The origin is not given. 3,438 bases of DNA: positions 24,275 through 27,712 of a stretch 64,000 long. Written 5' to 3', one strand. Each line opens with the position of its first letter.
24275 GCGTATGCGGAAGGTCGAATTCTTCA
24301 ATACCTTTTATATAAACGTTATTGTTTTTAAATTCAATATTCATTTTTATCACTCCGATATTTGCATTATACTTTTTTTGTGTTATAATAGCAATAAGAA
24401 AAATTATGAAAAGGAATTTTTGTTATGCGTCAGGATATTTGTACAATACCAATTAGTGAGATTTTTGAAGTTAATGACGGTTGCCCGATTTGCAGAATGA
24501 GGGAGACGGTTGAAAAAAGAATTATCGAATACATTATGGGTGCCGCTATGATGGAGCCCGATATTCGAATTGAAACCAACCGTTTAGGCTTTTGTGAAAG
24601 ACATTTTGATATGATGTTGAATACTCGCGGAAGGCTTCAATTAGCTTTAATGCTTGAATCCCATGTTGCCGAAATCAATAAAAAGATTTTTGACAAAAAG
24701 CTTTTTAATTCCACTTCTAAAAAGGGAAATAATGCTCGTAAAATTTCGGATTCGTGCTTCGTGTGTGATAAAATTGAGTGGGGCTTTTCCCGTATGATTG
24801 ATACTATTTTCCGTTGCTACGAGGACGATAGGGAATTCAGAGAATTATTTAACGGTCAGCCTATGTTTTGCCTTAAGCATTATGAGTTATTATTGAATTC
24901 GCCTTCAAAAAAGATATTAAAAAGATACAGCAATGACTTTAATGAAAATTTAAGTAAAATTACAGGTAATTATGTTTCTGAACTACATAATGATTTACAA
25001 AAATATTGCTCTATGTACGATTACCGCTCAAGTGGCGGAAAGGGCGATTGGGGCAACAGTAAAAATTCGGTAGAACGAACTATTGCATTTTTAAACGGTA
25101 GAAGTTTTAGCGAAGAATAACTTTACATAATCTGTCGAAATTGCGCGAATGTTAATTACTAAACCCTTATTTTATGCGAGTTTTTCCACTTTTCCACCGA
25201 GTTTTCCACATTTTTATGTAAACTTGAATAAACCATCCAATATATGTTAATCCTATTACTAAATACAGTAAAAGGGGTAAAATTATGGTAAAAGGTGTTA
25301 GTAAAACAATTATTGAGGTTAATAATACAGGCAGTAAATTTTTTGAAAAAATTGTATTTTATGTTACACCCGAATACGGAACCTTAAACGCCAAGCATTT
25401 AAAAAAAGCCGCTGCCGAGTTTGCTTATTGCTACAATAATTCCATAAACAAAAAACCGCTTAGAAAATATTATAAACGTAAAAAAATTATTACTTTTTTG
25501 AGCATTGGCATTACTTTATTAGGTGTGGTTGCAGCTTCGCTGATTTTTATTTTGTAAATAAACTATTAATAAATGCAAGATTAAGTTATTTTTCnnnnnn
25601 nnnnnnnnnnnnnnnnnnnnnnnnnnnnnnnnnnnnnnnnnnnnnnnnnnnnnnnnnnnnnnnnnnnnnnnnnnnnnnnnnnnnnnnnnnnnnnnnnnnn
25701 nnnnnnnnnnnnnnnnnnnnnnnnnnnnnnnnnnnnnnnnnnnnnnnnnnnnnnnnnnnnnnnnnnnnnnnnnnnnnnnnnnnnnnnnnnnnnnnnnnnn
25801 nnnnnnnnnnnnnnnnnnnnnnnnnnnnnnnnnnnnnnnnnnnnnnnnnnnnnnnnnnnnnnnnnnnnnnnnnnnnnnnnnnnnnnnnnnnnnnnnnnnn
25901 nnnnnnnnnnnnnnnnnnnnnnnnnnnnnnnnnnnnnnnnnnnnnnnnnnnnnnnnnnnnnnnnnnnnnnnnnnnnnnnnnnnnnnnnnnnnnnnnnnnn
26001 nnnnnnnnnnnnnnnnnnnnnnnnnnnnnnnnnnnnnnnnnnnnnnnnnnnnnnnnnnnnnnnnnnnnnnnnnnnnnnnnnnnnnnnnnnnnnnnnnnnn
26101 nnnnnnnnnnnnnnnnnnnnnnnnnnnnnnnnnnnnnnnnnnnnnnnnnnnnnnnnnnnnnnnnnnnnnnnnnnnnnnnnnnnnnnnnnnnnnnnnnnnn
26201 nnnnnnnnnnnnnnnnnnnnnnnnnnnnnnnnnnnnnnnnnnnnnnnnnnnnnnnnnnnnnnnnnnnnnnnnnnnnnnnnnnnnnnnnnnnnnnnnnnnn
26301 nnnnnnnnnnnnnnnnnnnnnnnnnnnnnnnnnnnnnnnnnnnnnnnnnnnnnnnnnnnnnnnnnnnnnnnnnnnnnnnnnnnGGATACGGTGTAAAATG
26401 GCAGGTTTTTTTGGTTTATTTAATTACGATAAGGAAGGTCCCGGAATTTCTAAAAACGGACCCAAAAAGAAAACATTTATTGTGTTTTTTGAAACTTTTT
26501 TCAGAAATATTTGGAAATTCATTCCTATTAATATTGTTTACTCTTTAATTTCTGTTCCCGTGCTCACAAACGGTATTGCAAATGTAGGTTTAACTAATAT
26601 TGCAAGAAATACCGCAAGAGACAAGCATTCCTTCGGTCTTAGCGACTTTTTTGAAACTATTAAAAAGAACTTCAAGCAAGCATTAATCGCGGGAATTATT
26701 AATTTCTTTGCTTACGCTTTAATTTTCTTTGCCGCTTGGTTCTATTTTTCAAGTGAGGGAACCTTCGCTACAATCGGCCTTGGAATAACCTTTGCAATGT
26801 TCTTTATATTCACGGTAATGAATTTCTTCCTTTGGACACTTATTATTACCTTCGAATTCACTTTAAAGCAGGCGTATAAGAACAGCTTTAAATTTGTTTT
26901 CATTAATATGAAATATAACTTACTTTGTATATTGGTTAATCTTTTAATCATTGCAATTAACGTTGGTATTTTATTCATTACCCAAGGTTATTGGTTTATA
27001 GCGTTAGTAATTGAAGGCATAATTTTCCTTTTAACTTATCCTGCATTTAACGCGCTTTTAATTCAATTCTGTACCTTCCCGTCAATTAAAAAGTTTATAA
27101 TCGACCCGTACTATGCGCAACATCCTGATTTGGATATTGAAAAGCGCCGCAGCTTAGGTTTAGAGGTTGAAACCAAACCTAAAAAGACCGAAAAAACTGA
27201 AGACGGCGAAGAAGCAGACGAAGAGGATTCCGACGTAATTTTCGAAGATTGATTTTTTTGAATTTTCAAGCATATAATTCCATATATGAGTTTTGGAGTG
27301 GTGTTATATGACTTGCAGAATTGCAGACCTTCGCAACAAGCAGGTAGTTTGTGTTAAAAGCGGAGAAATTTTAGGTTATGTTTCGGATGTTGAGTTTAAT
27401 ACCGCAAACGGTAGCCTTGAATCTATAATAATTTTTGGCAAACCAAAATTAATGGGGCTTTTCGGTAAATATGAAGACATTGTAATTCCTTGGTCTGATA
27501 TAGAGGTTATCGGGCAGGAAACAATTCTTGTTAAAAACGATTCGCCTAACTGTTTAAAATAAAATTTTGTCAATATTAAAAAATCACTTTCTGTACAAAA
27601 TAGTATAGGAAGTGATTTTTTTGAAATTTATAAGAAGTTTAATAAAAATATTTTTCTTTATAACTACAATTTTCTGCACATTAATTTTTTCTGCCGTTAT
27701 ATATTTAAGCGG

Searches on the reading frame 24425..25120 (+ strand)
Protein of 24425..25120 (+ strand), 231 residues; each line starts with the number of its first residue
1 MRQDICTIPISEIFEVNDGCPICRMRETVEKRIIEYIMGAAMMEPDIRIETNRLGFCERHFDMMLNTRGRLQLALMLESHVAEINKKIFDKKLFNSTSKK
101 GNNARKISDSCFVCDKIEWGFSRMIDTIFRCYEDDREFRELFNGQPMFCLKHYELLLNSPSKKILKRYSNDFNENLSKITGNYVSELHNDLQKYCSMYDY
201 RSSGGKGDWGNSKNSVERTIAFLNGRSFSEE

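Call 9: search_protein_families(library=pfam, proteins=[window:24425-25120:+], max_evalue=0.01)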
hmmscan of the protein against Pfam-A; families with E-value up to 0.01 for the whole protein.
window:24425-25120:+ (231 aa): 1 family
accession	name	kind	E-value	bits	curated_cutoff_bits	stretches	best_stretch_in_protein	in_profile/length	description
PF19538.4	DUF6062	-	3.4e-72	243.2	27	1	1-227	1-240/243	Family of unknown function (DUF6062)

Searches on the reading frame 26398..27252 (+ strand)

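Call 9: search_protein_families(library=pfam, proteins=[window:26398-27252:+], max_evalue=0.01)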
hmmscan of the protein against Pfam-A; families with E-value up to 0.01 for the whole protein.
window:26398-27252:+ (284 aa): 1 family
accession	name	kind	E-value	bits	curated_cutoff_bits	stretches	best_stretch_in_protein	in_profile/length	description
PF04854.19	DUF624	-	4.4e-08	33.6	24.2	1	46-111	6-75/77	Protein of unknown function, DUF624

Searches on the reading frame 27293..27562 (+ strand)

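Call 9: search_protein_families(library=pfam, proteins=[window:27293-27562:+], max_evalue=0.01)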
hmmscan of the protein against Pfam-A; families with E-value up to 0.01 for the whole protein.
window:27293-27562:+ (89 aa): 1 family
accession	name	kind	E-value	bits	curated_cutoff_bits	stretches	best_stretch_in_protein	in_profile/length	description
PF05239.21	PRC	-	5.7e-10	39.5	21.2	1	9-83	5-74/78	PRC-barrel domain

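Call 30: search_protein_families(library=ncbifam, proteins=[window:27293-27562:+], max_evalue=0.0001)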
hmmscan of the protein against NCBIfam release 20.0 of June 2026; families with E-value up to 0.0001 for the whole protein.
window:27293-27562:+ (89 aa): 1 family
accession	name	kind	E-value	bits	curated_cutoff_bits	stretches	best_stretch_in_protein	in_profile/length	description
TIGR02888.1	spore_YlmC_YmxH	subfamily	1.3e-19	70.2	44.2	1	9-81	1-75/76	YlmC/YmxH family sporulation protein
